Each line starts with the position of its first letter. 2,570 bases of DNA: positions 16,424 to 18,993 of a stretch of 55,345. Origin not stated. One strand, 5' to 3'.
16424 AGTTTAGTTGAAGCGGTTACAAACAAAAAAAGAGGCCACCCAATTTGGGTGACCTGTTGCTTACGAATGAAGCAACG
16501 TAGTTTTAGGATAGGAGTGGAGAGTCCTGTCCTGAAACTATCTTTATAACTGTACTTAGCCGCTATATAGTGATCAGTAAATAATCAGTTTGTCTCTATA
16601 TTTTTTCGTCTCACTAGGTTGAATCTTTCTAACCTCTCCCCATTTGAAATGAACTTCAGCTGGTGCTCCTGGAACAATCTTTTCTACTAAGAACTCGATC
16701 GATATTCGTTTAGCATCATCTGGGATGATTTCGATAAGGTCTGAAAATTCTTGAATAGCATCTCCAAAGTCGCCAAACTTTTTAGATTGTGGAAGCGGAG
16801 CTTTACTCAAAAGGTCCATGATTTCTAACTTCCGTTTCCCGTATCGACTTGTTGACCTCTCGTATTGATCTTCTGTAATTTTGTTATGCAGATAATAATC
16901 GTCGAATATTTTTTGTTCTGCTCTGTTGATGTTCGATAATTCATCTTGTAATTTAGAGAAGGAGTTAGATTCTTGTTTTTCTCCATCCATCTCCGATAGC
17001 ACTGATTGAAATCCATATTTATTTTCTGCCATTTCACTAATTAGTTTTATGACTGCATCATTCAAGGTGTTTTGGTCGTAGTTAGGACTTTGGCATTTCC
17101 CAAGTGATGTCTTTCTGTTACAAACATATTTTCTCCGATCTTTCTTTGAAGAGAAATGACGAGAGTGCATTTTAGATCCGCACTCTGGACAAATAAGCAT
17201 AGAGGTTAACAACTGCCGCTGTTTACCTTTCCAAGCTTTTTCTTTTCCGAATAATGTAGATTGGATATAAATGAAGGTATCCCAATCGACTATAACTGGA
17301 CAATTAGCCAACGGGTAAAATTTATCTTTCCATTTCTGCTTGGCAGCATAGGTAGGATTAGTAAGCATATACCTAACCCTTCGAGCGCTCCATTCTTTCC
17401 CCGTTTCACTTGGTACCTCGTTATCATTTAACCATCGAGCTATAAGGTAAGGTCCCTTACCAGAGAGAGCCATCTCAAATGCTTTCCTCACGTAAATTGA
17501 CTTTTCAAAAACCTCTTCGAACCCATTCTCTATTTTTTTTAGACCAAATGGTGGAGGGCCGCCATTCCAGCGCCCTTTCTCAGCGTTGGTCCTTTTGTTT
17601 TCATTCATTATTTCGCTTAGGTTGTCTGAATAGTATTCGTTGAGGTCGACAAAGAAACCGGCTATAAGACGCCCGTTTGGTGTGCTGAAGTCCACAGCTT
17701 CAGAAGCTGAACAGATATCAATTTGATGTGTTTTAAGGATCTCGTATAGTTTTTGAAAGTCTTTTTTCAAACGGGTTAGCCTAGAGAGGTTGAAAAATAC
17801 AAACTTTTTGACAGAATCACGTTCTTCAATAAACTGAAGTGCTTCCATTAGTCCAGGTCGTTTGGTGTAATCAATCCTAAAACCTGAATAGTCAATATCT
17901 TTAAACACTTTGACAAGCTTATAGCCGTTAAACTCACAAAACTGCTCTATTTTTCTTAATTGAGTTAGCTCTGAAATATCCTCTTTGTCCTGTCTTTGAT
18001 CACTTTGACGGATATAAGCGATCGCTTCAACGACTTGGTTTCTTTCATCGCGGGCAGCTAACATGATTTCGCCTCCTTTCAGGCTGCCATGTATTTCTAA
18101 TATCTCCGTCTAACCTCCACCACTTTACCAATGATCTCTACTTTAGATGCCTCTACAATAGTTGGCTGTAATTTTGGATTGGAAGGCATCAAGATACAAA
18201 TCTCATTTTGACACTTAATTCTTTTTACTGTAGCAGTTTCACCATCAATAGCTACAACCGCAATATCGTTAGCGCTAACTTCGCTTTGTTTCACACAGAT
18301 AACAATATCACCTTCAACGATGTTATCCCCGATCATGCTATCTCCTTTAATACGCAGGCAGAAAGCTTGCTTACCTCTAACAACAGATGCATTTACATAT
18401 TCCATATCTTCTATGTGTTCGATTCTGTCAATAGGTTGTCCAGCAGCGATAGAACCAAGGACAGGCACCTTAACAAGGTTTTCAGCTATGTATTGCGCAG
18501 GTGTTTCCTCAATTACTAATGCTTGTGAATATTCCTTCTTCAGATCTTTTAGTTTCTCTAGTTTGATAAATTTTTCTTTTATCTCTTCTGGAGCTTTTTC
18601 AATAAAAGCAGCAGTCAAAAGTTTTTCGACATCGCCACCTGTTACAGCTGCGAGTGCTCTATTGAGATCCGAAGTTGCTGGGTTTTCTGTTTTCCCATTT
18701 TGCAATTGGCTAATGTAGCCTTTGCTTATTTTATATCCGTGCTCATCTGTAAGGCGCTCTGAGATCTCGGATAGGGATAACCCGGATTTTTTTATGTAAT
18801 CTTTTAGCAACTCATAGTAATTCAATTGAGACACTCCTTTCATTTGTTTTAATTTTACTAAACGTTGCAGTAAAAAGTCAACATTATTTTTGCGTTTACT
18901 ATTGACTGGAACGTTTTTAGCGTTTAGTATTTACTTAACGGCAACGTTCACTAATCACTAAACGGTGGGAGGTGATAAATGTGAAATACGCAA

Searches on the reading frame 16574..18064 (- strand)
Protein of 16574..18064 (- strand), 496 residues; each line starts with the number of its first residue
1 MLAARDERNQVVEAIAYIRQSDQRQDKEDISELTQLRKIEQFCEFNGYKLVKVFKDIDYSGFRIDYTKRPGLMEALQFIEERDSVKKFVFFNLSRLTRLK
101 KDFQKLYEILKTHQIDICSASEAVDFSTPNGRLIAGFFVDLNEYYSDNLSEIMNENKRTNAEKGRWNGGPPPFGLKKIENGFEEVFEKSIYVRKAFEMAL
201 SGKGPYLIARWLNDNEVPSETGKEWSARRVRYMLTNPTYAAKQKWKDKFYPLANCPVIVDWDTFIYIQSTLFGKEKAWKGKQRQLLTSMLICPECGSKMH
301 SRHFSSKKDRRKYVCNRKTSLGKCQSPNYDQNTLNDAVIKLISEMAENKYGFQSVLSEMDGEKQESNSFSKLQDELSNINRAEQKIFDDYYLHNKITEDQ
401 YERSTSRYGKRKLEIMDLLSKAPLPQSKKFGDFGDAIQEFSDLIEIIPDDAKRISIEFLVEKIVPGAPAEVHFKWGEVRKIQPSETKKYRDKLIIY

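Call 66: search_protein_families(library=pfam, proteins=[window:16574-18064:-], max_evalue=0.001)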
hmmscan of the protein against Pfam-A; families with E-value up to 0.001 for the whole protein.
window:16574-18064:- (496 aa): 3 families
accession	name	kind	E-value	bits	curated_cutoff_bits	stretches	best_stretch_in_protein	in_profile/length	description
PF00239.26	Resolvase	-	1e-23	84.4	23.3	1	14-166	1-145/145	Resolvase, N terminal domain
PF07508.19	Recombinase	-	3e-15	56.7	21.1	1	190-271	5-99/102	Recombinase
PF13408.12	Zn_ribbon_recom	-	1.4e-11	45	25.3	1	285-342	1-57/58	Recombinase zinc beta ribbon domain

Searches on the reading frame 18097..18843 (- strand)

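Call 66: search_protein_families(library=pfam, proteins=[window:18097-18843:-], max_evalue=0.001)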
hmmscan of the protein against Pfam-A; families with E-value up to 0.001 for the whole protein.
window:18097-18843:- (248 aa): 1 family
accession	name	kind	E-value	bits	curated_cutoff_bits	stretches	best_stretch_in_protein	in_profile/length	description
PF00717.28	Peptidase_S24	-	1.4e-28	99.3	23.3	1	127-242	1-116/116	Peptidase S24-like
